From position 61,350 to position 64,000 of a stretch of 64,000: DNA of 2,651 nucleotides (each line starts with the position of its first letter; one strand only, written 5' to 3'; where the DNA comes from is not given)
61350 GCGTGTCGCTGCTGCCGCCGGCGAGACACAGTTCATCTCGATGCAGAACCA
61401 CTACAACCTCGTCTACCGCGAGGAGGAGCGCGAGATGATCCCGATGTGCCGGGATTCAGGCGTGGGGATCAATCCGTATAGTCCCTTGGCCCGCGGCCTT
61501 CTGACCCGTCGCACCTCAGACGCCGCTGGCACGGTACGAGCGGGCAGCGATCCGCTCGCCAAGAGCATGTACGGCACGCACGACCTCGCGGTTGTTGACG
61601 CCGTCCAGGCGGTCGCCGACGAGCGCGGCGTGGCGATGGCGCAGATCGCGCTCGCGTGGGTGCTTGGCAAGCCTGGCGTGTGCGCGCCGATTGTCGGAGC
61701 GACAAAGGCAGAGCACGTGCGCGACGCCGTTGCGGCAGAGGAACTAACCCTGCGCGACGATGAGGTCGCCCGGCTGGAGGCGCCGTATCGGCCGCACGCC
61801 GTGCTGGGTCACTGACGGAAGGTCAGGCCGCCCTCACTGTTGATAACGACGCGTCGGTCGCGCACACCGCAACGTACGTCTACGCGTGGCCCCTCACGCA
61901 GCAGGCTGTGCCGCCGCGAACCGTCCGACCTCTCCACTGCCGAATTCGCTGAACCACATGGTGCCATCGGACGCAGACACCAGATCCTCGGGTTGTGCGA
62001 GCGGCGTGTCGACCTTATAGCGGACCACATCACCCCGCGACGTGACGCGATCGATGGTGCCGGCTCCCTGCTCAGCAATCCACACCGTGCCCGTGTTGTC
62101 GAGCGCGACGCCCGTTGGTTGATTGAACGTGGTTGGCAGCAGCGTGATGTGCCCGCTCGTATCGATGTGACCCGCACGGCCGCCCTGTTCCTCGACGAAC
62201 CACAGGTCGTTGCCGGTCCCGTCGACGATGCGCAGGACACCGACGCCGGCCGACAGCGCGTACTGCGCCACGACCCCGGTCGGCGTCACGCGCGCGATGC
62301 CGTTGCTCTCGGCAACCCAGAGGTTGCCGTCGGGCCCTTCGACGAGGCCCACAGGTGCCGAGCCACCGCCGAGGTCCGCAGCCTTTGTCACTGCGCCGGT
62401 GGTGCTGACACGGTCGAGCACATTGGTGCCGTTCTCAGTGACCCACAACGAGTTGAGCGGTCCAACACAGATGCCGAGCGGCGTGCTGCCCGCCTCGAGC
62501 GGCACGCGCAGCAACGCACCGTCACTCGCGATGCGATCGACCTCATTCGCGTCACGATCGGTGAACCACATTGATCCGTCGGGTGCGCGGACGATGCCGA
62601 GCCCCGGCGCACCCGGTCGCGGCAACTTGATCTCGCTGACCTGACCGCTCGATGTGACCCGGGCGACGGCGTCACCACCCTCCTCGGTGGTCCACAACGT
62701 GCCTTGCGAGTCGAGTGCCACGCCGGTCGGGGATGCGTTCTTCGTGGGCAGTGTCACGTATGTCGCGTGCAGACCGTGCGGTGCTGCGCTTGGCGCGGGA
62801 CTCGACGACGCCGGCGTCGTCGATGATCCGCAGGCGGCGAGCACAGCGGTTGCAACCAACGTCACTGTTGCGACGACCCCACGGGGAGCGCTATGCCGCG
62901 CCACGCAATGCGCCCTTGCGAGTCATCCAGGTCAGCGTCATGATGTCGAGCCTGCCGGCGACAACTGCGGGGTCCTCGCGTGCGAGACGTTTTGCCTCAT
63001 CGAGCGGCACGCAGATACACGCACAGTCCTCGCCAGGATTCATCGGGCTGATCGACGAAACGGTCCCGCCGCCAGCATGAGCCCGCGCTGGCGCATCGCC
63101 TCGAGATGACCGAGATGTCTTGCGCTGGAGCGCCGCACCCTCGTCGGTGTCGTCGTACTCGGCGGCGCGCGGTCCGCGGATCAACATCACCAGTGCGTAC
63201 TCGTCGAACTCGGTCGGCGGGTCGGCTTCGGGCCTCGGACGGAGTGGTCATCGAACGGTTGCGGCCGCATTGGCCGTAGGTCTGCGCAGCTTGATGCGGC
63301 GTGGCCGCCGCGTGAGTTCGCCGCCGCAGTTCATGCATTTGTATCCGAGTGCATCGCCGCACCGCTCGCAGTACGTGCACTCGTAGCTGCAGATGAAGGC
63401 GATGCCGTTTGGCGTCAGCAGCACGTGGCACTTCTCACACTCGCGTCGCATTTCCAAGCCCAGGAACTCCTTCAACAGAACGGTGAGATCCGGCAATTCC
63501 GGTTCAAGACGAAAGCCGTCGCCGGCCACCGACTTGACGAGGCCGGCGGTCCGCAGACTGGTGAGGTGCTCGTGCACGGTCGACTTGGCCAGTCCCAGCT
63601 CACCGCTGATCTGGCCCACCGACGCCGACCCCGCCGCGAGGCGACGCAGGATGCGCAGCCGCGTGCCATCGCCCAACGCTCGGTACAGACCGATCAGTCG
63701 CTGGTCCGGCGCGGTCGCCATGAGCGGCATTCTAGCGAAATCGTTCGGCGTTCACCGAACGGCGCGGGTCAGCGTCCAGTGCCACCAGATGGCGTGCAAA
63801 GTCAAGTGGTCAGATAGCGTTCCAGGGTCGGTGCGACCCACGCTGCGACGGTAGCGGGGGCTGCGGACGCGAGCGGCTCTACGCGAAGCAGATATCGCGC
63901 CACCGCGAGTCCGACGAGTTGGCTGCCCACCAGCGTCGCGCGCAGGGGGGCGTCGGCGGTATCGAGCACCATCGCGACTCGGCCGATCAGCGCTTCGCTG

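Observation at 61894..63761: ArsR-DUF1272 fusion heading a translationally coupled operon with YCII and a Vgb-like lipoprotein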

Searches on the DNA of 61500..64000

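Call 90: search_rna_families(source=window, start=61500, end=64000, threshold=evalue, max_evalue=1)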
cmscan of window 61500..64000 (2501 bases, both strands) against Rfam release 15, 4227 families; matches with E-value up to 1: 0.
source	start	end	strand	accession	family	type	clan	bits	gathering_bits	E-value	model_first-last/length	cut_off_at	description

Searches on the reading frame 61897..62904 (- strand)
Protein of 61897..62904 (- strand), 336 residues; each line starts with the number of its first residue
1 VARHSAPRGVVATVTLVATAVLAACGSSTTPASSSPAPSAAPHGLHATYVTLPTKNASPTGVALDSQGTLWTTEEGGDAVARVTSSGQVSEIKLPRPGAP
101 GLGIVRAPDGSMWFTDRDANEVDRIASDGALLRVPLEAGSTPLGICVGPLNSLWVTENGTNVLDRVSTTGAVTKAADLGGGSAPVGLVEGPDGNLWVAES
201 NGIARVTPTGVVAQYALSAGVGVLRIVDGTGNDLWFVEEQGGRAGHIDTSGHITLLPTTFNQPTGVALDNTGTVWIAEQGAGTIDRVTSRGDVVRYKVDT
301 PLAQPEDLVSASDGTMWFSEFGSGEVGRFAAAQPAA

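Call 5: search_protein_families(library=pfam, proteins=[window:61897-62904:-], max_evalue=0.1)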
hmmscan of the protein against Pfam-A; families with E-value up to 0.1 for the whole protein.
window:61897-62904:- (336 aa): 11 families
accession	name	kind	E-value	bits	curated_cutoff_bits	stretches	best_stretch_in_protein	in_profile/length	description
PF24684.1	Vgb_lyase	-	1.5e-66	224.6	50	2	151-331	66-251/290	Virginiamycin B lyase family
PF01436.27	NHL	-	1e-14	54.2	20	1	260-278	1-19/28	NHL repeat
PF08450.18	SGL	-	4.8e-13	49.7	26.3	2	50-96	177-224/246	SMP-30/Gluconolactonase/LRE-like region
PF07494.17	Reg_prop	-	6.9e-08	32.2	20.4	0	186-198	9-21/24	Two component regulator propeller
PF13449.12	Phytase-like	-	3.1e-07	31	27.6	1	54-96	65-108/284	Esterase-like activity of phytase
PF25021.1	TEN_NHL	-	1.5e-05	24.6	27.1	0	183-213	32-62/357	Teneurin NHL domain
PF05787.19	PhoX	-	0.00024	20.8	24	0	259-295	427-466/515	Alkaline phosphatase PhoX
PF20067.5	SSL_N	-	0.00027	21.2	18.9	0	51-78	16-42/46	Strictosidine synthase-like, N-terminal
PF16819.11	DUF5074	-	0.052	13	27.2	0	162-210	167-215/353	Domain of unknown function (DUF5074)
PF06977.17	SdiA-regulated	-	0.073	12.7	21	0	237-277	199-239/249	SdiA-regulated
PF22701.2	Mala_s_1-like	-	0.074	13.2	27.5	0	151-198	100-146/195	Mal s 1 allergenic protein-like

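Call 52: search_solved_structures(query=window:61897-62904:-, max_evalue=0.001, show_alignments=2)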
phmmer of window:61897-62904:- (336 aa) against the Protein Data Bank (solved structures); distinct sequences matched with E-value up to 0.001: 36.
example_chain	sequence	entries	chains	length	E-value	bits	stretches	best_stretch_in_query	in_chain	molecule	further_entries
2z2n_A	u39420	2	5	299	7.3e-44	153.5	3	73-199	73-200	virginiamycin B lyase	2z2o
2z2p_A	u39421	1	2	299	2.2e-43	151.9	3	80-199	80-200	Virginiamycin B lyase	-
2qc5_A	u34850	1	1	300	8.6e-39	136.8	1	52-216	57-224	Streptogramin B lactonase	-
6f0q_A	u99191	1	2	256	3.9e-25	91.9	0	254-287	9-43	Pizza6-AYW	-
6i3b_A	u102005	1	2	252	4.3e-25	91.8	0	254-287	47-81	cPizza6-AYW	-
6i37_A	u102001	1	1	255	7.1e-25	91.1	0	254-287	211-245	nv1Pizza6-AYW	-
6i38_A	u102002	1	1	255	7.3e-25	91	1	254-331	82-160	nv2Pizza6-AYW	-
7zqg_A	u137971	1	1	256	1.5e-23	86.7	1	254-331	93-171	Pizza6-KSH-TSH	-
6i3a_A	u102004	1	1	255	2e-23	86.3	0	254-287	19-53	v22Pizza6-AYW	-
7zq2_A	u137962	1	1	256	2.1e-23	86.2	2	253-330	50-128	Pizza6-RSH-TSH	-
7zph_A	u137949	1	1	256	2.5e-23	86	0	254-287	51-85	Pizza6-TNK-RSH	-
7zpz_A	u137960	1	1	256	1.1e-22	83.8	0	254-286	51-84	Pizza6-TSR-TSH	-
7zpw_A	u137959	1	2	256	1.2e-22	83.7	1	254-330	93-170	Pizza6-TSK-TSH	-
6f0s_A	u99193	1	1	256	1.9e-22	83.1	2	254-331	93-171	Pizza6-SYW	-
7zcj_A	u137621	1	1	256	3.7e-22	82.1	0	254-287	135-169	Pizza6-TNH-TSH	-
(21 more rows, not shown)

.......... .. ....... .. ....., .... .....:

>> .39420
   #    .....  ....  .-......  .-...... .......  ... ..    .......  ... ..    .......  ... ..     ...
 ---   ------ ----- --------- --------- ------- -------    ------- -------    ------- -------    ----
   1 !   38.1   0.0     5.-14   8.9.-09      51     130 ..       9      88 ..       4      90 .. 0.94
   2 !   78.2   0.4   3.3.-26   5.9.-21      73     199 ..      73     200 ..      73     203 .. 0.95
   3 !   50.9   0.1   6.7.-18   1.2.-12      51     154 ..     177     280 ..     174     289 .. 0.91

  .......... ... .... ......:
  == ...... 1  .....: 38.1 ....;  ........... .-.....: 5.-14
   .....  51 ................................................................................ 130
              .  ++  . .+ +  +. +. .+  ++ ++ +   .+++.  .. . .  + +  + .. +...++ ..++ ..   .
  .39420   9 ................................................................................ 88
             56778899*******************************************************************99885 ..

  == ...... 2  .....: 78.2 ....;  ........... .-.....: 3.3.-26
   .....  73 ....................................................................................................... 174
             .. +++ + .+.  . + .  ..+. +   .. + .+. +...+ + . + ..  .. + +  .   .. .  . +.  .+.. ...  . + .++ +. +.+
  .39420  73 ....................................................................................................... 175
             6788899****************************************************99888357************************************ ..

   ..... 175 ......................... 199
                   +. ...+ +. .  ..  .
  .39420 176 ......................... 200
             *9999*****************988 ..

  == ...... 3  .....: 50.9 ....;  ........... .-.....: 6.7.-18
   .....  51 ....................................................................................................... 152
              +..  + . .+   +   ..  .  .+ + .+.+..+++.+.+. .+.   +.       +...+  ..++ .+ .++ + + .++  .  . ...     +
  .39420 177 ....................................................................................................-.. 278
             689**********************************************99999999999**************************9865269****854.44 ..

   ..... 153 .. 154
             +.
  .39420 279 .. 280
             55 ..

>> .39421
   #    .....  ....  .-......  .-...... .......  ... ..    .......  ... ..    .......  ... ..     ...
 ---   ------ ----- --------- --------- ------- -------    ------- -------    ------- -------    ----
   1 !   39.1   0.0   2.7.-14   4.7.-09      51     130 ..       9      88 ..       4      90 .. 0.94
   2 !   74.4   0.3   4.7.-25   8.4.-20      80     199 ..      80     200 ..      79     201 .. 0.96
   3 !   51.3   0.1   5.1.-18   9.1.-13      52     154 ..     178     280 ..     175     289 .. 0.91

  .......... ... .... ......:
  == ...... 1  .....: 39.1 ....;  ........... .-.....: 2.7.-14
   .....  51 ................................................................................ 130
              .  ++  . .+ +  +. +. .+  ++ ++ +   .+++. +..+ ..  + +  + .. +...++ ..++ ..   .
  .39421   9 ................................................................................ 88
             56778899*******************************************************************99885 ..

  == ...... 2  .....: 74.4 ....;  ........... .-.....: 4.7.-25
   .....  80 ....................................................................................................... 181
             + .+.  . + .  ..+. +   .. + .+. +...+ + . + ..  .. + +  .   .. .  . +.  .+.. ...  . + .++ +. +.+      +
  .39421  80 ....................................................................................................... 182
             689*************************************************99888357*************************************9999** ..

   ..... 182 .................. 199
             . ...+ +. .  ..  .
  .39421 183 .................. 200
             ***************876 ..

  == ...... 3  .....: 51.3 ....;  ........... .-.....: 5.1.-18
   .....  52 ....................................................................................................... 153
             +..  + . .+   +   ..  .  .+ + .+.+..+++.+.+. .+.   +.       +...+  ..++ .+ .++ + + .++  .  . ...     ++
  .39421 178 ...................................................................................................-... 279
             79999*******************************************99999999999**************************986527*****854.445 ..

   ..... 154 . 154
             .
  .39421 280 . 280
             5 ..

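Call 53: search_protein_families(library=ncbifam, proteins=[window:61897-62904:-], max_evalue=0.001)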
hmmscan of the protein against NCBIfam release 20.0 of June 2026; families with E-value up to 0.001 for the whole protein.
window:61897-62904:- (336 aa): 4 families
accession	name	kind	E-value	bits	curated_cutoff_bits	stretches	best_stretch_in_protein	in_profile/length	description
NF000096.1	stregra_B_VgbB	exception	6e-50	170.1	600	2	147-330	64-252/295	streptogramin B lyase Vgb(B)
NF000022.1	stregra_B_VgbA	exception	1.7e-46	158.7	600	2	181-331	98-253/299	streptogramin B lyase Vgb(A)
NF033206.1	ScyE_fam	subfamily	2.6e-12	46.9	80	1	243-326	235-329/333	ScyD/ScyE family protein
TIGR03606.1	non_repeat_PQQ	subfamily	4.1e-09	35.8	434.55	0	137-169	27-59/454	glucose/sorbosone family PQQ-dependent dehydrogenase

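Call 68: find_homologous_proteins(query=window:61897-62904:-, max_evalue=1e-20)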
Query window:61897-62904:- (336 aa): 56 proteins with E <= 1e-20 among 8000 candidates.
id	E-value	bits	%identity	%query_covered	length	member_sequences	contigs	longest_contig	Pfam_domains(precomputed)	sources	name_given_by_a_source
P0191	1.2e-186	638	90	96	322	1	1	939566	PF07494.18,PF13449.13,PF24684.2,PF01436.28,PF08450.19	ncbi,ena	-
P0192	5.1e-170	583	81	96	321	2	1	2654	PF07494.18,PF13449.13,PF24684.2,PF01436.28,PF25021.2,PF08450.19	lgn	-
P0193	2.0e-169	581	83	97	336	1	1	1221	PF07494.18,PF13449.13,PF24684.2,PF01436.28,PF25021.2,PF08450.19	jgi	jgi:virginiamycin B lyase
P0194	4.5e-165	567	79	98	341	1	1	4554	PF07494.18,PF13449.13,PF24684.2,PF01436.28,PF25021.2,PF08450.19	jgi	jgi:virginiamycin B lyase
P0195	6.2e-162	556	74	100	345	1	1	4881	PF07494.18,PF13449.13,PF24684.2,PF01436.28,PF25021.2,PF08450.19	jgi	jgi:virginiamycin B lyase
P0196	1.1e-160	552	78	95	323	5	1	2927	PF07494.18,PF13449.13,PF24684.2,PF01436.28,PF25021.2,PF08450.19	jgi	-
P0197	1.2e-156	539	88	81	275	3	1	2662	PF07494.18,PF13449.13,PF24684.2,PF01436.28,PF25021.2,PF08450.19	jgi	jgi:virginiamycin B lyase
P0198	3.1e-156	538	81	90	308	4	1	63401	PF07494.18,PF13449.13,PF20067.6,PF24684.2,PF01436.28,PF08450.19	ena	-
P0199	8.0e-127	441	83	73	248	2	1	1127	PF24684.2,PF01436.28,PF25021.2,PF08450.19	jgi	jgi:virginiamycin B lyase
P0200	1.8e-114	400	80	67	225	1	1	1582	PF07494.18,PF24684.2,PF01436.28,PF25021.2,PF08450.19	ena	-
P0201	1.4e-99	352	79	60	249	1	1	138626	PF24684.2,PF01436.28,PF08450.19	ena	-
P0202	8.7e-98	346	52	93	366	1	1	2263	PF07494.18,PF24684.2,PF01436.28,PF08450.19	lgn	-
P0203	5.1e-71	258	75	48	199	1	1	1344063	PF24684.2,PF01436.28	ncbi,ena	-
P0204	5.4e-49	185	27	96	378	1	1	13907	PF07494.18,PF24684.2,PF01436.28,PF08450.19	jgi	jgi:streptogramin lyase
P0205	2.1e-41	160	29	82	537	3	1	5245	PF07494.18,PF24684.2,PF08450.19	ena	-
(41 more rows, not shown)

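Call 69: find_encoding_contigs(protein=P0191, flank=5000, max_places=2)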
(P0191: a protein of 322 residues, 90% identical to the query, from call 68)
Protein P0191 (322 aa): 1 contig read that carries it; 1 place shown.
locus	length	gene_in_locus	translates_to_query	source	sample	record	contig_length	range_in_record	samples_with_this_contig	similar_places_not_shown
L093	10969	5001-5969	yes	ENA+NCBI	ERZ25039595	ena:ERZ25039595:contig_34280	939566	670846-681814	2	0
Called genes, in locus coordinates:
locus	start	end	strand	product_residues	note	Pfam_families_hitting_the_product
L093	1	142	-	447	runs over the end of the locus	PF01595:CNNM, PF00571:CBS, PF03471:CorC_HlyC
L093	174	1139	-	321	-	PF13793:Pribosyltran_N, PF00156:Pribosyltran, PF14572:Pribosyl_synth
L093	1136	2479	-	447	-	PF00483:NTP_transferase, PF01128:IspD (weak), PF12804:NTP_transf_3, PF25084:LbH_EIF2B, PF25087:GMPPB_C, PF00132:Hexapep, PF14602:Hexapep_2 (weak)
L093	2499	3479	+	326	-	PF00561:Abhydrolase_1, PF12146:Hydrolase_4, PF12697:Abhydrolase_6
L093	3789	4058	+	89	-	PF17920:TetR_C_16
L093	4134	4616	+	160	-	PF12840:HTH_20, PF01022:HTH_5, PF09339:HTH_IclR (weak), PF12802:MarR_2 (weak), PF13412:HTH_24 (weak), PF06906:DUF1272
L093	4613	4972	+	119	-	PF03795:YCII (weak)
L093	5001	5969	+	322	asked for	PF13449:Phytase-like (faint), PF08450:SGL (faint), PF24684:Vgb_lyase, PF07494:Reg_prop (faint), PF01436:NHL (faint), PF24684:Vgb_lyase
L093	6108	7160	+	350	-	PF05227:CHASE3, PF00672:HAMP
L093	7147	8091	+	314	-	PF13185:GAF_2 (weak), PF13492:GAF_3 (weak), PF00990:GGDEF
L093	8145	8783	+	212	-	PF00440:TetR_N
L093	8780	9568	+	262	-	PF11716:MDMPI_N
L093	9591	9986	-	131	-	PF00903:Glyoxalase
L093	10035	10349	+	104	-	-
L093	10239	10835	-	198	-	PF12867:DinB_2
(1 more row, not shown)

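Call 70: find_encoding_contigs(protein=P0198, flank=4000, max_places=2)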
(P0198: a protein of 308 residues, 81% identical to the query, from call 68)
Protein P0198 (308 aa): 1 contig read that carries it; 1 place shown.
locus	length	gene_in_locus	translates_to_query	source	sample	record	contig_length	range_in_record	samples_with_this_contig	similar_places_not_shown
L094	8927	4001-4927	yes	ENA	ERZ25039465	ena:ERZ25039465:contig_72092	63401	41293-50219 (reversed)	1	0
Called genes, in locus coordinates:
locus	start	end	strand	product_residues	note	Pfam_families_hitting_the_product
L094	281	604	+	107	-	-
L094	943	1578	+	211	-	-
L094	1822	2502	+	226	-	-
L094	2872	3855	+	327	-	PF02899:Phage_int_SAM_1, PF13495:Phage_int_SAM_4 (faint), PF00589:Phage_integrase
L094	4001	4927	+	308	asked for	PF08450:SGL (faint), PF13449:Phytase-like (faint), PF20067:SSL_N (faint), PF24684:Vgb_lyase, PF01436:NHL (faint), PF07494:Reg_prop (faint), PF24684:Vgb_lyase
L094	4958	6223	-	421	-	PF02012:BNR (faint), PF25852:DUF6242_C (faint)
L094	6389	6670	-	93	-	-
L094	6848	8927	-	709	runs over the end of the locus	PF16819:DUF5074 (faint), PF21783:YNCE (faint), PF10282:Lactonase (faint), PF25174:Beta-prop_THOC3 (faint), PF08450:SGL (faint), PF00801:PKD, PF18911:PKD_4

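Call 71: find_encoding_contigs(protein=P0195, flank=4000, max_places=2)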
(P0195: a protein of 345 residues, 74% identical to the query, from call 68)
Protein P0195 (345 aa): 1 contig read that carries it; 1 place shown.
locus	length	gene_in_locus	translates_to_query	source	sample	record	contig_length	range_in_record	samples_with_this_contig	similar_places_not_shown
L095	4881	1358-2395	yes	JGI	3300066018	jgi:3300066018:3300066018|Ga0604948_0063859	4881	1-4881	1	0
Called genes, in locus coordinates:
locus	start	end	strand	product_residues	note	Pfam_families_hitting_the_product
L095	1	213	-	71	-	?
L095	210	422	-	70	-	-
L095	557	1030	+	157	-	PF12840:HTH_20, PF01022:HTH_5, PF09339:HTH_IclR (weak), PF12802:MarR_2 (weak), PF06906:DUF1272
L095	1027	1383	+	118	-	PF03795:YCII (weak)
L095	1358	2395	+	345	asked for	PF13449:Phytase-like (faint), PF08450:SGL (faint), PF24684:Vgb_lyase, PF25021:TEN_NHL (faint), PF07494:Reg_prop (faint), PF01436:NHL (faint), PF24684:Vgb_lyase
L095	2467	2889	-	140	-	PF00582:Usp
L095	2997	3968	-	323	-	PF00248:Aldo_ket_red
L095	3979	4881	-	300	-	?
